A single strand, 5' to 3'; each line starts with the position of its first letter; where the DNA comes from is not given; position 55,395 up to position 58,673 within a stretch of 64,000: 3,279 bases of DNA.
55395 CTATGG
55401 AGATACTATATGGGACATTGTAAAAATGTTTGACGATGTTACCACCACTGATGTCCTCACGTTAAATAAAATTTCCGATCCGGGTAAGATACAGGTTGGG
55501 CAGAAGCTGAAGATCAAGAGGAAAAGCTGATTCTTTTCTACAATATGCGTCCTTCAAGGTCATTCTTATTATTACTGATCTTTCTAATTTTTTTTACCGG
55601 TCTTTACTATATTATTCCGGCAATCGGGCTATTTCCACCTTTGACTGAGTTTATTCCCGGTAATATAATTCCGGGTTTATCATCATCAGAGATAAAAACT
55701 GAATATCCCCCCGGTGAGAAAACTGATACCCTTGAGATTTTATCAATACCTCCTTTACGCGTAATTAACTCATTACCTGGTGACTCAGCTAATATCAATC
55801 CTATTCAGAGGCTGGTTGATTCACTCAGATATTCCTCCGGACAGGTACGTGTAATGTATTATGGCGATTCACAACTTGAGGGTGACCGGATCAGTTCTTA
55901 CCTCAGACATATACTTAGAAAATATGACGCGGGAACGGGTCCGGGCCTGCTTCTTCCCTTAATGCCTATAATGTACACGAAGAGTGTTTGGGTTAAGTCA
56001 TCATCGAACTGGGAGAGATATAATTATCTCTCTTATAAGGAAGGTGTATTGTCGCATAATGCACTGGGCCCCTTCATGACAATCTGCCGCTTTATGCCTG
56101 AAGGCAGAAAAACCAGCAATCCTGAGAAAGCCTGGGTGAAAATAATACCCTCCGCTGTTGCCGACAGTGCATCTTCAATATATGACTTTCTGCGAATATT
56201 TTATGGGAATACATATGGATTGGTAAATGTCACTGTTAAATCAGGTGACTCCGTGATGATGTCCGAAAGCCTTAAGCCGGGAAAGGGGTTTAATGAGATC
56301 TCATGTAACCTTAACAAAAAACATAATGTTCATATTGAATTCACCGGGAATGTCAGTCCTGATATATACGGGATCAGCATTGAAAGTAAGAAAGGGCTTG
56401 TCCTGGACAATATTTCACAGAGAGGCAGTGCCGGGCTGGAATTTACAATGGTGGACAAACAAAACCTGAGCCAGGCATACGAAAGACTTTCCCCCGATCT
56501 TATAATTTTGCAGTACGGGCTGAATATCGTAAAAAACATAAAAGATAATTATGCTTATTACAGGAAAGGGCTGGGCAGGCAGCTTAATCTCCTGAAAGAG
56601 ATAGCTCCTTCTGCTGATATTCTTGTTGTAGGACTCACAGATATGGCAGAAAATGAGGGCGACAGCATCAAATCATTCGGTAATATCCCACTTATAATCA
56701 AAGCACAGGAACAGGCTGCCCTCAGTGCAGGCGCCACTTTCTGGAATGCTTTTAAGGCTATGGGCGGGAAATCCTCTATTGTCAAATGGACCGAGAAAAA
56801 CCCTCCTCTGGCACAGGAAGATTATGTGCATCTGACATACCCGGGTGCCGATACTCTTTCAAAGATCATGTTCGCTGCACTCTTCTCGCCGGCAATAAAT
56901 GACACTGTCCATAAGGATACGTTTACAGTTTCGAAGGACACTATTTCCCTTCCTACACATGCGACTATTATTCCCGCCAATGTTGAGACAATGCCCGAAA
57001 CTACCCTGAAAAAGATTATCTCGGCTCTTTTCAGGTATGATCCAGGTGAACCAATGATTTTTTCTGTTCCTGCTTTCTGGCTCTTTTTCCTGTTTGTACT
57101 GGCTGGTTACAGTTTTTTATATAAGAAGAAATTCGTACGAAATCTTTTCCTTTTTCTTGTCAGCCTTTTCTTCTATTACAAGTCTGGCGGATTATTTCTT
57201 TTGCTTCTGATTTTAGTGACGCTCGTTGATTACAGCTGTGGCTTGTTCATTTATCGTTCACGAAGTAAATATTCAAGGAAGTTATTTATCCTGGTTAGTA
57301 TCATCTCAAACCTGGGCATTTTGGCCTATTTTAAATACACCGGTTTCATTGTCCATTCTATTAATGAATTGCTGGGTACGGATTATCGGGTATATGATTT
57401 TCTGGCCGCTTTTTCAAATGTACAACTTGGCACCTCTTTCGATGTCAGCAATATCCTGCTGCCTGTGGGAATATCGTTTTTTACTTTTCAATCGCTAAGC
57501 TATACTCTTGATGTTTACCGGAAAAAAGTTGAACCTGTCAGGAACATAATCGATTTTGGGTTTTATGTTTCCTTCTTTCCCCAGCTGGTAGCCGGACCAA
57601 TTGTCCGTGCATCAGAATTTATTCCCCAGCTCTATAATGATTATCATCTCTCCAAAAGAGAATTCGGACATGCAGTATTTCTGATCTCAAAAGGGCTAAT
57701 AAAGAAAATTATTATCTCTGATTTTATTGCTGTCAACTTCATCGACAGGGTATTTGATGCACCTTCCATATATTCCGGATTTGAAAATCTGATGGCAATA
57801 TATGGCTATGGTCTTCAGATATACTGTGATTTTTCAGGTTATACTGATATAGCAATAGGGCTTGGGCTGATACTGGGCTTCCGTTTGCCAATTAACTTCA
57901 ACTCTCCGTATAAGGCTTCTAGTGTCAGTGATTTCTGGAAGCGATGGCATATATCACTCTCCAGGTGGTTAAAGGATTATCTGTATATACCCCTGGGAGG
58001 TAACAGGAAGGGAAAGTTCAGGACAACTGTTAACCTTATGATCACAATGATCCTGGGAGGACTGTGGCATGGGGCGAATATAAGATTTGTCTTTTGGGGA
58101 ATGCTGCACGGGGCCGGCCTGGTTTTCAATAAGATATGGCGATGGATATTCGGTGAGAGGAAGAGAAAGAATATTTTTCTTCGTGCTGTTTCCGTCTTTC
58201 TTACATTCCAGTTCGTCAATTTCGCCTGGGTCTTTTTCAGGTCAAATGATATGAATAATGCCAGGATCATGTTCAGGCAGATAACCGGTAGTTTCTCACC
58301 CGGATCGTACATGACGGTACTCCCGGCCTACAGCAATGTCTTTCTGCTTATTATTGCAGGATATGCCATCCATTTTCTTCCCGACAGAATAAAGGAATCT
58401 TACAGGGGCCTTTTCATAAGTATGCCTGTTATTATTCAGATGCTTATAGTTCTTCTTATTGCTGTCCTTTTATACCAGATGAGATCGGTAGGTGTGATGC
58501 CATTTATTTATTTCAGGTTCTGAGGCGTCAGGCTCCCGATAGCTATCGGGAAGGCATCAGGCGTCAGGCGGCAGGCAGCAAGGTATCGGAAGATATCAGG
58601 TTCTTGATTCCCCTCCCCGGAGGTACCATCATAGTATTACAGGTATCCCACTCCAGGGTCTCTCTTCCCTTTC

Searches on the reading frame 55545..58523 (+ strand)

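Call 74: search_protein_families(library=pfam, proteins=[window:55545-58523:+], max_evalue=0.00001)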
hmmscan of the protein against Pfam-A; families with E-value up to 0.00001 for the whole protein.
window:55545-58523:+ (992 aa): 2 families
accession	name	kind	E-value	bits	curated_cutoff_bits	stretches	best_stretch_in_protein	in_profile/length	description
PF03062.24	MBOAT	-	7e-27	95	27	1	667-869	80-301/337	MBOAT, membrane-bound O-acyltransferase family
PF13813.11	MBOAT_2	-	5.4e-06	27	25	0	783-844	3-66/85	Membrane bound O-acyl transferase family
